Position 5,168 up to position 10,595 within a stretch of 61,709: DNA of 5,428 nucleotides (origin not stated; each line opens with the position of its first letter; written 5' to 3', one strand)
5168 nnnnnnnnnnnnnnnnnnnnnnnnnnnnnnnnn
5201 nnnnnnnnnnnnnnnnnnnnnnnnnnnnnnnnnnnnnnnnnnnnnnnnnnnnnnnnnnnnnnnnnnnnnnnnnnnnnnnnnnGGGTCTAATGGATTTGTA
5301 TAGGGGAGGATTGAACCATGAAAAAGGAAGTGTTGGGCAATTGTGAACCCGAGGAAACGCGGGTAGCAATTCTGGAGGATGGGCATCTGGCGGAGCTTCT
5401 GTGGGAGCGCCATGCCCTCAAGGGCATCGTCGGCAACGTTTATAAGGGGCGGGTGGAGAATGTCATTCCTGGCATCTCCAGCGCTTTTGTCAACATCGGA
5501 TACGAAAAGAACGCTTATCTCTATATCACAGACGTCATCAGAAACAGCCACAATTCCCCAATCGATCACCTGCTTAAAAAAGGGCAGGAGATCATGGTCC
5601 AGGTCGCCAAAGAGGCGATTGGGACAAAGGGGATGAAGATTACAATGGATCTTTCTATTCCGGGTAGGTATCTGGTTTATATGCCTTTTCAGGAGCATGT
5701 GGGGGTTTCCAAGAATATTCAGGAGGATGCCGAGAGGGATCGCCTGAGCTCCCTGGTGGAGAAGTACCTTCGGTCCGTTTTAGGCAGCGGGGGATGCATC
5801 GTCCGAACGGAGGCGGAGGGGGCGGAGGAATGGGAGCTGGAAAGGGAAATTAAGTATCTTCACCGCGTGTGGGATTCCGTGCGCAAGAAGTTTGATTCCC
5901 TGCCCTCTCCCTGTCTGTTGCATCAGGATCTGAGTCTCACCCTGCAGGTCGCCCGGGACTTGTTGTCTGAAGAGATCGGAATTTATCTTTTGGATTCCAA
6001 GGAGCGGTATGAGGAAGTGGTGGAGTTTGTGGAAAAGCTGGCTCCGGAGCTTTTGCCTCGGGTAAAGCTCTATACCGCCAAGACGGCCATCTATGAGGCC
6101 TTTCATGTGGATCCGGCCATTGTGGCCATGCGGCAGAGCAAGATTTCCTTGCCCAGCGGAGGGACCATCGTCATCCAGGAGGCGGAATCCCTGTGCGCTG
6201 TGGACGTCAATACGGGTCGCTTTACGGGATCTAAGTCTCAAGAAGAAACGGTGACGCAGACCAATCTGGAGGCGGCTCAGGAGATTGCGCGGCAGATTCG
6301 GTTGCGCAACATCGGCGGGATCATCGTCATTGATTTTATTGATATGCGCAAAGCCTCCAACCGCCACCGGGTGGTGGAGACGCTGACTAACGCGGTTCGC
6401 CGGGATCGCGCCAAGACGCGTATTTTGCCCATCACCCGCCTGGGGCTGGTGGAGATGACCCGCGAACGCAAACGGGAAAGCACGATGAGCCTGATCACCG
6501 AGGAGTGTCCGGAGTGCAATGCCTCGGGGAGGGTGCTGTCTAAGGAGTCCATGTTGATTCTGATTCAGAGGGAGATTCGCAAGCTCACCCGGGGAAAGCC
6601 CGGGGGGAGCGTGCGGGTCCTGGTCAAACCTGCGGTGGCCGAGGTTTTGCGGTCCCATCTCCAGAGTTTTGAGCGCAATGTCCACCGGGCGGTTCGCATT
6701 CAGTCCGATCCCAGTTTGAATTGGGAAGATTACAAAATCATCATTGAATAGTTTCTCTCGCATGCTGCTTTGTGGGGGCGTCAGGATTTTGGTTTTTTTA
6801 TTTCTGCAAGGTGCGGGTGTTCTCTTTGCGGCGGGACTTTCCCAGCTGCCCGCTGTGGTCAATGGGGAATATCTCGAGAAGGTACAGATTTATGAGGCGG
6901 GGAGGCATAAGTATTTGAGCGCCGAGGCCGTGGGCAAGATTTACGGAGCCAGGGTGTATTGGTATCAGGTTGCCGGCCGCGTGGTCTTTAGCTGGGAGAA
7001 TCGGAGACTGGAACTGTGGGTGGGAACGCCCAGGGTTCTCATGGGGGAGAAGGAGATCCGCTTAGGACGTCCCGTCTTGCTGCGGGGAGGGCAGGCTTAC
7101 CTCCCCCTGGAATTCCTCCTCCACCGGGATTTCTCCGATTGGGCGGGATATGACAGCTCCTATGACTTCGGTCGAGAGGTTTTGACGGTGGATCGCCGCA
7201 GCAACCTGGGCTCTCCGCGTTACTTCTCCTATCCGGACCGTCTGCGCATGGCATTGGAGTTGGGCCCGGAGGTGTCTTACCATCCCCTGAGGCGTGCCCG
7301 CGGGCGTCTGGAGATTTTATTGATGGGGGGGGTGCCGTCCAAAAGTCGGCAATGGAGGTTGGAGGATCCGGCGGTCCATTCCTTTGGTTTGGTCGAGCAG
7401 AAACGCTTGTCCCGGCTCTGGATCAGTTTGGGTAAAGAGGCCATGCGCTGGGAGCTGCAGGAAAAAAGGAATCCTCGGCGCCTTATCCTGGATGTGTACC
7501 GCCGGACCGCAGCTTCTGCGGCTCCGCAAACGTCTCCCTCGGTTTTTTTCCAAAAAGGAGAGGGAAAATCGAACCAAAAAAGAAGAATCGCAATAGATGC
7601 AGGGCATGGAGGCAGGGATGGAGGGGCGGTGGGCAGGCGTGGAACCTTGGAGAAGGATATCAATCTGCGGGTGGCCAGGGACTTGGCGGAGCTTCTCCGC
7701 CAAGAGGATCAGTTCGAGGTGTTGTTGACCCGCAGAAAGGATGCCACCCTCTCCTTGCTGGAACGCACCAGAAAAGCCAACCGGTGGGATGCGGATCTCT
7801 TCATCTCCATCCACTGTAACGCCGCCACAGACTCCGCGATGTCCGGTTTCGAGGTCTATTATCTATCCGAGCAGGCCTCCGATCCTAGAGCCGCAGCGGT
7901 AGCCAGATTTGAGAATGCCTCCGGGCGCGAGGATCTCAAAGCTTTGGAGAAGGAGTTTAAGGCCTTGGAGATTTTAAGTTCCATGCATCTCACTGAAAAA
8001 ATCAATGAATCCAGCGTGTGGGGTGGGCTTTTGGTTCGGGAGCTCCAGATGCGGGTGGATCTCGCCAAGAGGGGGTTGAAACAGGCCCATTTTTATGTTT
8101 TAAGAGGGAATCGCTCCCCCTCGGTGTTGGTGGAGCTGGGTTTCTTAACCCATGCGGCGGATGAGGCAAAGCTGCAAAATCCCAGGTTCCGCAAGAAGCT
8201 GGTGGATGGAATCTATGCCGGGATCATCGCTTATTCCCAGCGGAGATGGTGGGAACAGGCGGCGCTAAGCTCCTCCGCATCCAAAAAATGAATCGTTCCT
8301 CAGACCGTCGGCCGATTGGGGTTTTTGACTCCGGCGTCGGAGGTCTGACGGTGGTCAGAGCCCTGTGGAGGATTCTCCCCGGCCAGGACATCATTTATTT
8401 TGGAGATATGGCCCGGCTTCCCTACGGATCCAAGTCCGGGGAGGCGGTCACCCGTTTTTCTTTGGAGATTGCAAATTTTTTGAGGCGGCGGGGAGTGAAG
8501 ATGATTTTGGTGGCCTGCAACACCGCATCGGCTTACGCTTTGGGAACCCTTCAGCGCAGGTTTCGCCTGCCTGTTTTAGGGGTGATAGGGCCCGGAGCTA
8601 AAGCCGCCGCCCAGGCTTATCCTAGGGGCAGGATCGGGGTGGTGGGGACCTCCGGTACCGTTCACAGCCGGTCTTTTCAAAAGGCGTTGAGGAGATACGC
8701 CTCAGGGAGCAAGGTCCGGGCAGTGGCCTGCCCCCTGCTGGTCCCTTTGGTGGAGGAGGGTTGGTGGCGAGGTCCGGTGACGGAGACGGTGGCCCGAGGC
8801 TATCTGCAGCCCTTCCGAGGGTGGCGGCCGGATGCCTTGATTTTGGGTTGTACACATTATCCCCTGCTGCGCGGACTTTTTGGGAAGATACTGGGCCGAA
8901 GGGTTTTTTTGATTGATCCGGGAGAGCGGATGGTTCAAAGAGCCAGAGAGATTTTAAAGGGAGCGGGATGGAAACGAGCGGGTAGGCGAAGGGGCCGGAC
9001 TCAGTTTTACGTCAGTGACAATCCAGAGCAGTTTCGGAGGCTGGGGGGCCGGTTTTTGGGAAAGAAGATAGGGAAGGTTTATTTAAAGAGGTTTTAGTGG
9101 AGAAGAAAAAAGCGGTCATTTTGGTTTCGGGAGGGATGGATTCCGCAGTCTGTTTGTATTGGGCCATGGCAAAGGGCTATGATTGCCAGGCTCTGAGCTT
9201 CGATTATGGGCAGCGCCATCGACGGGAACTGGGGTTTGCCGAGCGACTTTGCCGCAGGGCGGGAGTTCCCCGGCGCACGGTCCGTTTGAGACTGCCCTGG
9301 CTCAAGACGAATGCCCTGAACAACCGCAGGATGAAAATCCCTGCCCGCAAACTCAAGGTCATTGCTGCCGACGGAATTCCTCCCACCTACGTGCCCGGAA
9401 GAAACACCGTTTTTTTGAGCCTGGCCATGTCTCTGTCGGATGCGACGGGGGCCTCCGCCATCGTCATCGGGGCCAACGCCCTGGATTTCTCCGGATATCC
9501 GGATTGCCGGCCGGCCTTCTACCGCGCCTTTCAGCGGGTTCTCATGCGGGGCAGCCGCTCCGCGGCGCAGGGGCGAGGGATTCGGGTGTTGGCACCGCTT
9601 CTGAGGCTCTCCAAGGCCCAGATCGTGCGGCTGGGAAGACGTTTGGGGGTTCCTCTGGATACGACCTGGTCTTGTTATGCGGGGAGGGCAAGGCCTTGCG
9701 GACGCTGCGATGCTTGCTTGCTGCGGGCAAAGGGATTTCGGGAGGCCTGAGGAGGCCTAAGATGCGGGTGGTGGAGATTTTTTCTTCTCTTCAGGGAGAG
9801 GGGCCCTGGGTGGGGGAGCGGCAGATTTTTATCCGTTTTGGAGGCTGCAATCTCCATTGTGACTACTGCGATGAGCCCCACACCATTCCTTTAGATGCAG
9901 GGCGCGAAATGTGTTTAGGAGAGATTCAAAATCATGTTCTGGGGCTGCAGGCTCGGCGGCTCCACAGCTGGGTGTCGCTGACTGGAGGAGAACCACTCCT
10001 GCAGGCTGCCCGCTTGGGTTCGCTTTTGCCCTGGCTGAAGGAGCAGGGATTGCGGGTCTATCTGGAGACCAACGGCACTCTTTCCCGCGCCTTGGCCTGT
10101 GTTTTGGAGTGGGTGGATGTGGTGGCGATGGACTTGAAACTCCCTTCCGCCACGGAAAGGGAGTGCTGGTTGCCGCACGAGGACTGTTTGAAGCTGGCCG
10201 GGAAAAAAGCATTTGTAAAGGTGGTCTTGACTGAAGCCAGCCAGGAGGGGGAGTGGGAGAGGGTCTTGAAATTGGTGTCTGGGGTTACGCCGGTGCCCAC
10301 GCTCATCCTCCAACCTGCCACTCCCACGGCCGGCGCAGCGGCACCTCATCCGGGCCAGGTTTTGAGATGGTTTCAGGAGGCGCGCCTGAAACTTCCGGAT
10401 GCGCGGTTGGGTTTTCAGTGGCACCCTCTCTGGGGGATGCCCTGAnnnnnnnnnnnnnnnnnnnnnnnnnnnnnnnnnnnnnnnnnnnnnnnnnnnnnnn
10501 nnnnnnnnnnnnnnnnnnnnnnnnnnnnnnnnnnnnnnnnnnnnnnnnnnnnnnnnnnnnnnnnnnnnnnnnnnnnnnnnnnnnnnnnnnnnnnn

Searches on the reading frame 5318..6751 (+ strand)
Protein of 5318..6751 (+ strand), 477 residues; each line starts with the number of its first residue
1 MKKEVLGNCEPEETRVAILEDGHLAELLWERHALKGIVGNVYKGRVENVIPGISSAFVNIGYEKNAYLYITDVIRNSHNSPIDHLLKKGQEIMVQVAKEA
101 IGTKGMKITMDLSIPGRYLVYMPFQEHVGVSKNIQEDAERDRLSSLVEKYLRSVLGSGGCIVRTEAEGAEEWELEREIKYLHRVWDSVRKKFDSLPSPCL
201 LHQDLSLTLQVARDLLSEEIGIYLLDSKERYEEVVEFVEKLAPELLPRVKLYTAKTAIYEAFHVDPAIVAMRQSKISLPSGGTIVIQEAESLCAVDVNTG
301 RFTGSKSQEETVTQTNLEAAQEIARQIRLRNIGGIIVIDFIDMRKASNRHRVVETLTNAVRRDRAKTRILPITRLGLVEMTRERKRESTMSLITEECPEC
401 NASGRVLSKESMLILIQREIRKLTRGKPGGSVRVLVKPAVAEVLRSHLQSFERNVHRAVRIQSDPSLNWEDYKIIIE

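Call 34: search_protein_families(library=pfam, proteins=[window:5318-6751:+])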
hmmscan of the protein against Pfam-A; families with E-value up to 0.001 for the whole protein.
window:5318-6751:+ (477 aa): 2 families
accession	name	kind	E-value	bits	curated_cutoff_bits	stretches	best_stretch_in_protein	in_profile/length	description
PF10150.14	RNase_E_G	-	3.6e-96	322.2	25.5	1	113-384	1-269/270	Ribonuclease E/G family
PF20833.2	RNase_E_G_Thio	-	7.6e-07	29.6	26.8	1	397-474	2-83/86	RNase E/G, Thioredoxin-like domain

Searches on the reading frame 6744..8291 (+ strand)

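Call 34: search_protein_families(library=pfam, proteins=[window:6744-8291:+])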
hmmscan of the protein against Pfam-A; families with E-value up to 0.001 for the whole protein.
window:6744-8291:+ (515 aa): 2 families
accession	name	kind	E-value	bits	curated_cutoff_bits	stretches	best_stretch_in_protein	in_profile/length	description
PF01520.23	Amidase_3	-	7.6e-53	179.6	27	1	282-495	1-173/174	N-acetylmuramoyl-L-alanine amidase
PF07833.16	Cu_amine_oxidN1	-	9.1e-09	35.7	24.2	1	39-125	2-89/108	Copper amine oxidase N-terminal domain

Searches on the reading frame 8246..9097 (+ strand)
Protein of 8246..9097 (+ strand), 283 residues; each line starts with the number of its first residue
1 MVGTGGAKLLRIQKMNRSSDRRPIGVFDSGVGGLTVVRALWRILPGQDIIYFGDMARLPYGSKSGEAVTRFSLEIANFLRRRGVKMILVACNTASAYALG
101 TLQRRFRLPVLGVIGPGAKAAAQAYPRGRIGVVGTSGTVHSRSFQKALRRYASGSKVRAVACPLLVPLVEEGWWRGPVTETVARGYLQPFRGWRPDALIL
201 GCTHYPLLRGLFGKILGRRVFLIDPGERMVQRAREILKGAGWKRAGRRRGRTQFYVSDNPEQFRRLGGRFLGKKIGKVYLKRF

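Call 34: search_protein_families(library=pfam, proteins=[window:8246-9097:+])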
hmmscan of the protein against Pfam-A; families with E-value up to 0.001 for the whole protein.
window:8246-9097:+ (283 aa): 1 family
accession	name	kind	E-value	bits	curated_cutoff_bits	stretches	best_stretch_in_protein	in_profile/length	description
PF01177.27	Asp_Glu_race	-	4.3e-21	76.1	31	1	42-231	22-209/211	Asp/Glu/Hydantoin racemase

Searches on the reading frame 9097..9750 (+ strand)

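Call 38: search_protein_families(library=pfam, proteins=[window:9097-9750:+])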
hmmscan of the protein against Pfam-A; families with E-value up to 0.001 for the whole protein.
window:9097-9750:+ (217 aa): 3 families
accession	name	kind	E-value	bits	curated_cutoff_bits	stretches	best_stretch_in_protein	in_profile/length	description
PF06508.19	QueC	-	5.6e-72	242.1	22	1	5-216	1-208/210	Queuosine biosynthesis protein QueC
PF02568.20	ThiI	-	5.6e-07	29.8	20.5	1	4-37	4-37/197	Thiamine biosynthesis protein (ThiI)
PF01171.26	ATP_bind_3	-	1.6e-05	25.1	27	0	6-80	2-77/182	PP-loop family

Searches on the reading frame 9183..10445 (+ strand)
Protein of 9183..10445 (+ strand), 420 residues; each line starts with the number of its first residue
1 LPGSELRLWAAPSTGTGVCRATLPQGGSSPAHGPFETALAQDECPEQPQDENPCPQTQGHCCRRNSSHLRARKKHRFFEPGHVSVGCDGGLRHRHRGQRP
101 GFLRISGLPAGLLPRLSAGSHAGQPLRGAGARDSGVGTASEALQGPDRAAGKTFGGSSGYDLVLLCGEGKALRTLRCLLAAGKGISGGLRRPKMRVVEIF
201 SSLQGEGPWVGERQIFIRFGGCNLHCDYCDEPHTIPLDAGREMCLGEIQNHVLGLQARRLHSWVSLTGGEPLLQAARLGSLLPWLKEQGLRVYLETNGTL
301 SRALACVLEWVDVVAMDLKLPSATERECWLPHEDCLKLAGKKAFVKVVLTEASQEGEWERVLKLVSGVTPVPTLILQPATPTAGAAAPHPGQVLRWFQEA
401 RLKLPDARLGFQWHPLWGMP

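Call 34: search_protein_families(library=pfam, proteins=[window:9183-10445:+])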
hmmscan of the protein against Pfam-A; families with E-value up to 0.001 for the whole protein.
window:9183-10445:+ (420 aa): 2 families
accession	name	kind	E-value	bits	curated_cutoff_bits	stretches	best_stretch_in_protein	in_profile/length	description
PF04055.27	Radical_SAM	-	5.4e-10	40.1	29.5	1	219-315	4-104/166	Radical SAM superfamily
PF13353.11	Fer4_12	-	6e-09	36.8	22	1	213-305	7-98/137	4Fe-4S single cluster domain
